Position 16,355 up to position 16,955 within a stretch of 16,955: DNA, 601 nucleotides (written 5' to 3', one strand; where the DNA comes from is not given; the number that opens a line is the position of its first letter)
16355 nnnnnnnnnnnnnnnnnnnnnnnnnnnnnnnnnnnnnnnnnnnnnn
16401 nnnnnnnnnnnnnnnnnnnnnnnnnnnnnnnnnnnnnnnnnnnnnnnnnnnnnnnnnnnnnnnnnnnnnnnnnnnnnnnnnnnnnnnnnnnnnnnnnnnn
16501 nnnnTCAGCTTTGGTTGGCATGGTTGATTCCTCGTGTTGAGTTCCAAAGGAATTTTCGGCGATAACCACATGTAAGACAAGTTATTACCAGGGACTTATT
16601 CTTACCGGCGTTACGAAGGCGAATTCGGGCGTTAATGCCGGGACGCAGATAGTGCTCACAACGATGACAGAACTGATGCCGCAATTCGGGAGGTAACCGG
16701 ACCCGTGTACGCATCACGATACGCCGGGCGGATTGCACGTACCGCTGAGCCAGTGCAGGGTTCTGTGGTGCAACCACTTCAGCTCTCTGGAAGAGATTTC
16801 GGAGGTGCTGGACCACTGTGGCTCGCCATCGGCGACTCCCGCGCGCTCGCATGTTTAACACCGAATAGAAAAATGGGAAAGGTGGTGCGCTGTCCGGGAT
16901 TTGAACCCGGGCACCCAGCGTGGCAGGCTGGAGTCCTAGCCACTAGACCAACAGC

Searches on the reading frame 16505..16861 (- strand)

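Call 10: search_protein_families(library=pfam, proteins=[window:16505-16861:-], max_evalue=0.001)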
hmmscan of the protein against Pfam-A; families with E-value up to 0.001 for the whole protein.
window:16505-16861:- (118 aa): 1 family
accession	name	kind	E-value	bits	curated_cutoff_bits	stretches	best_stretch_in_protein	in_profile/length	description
PF04032.22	Rpr2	-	1.2e-21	77.2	29.3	1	20-99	2-90/90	RNAse P Rpr2/Rpp21/SNM1 subunit domain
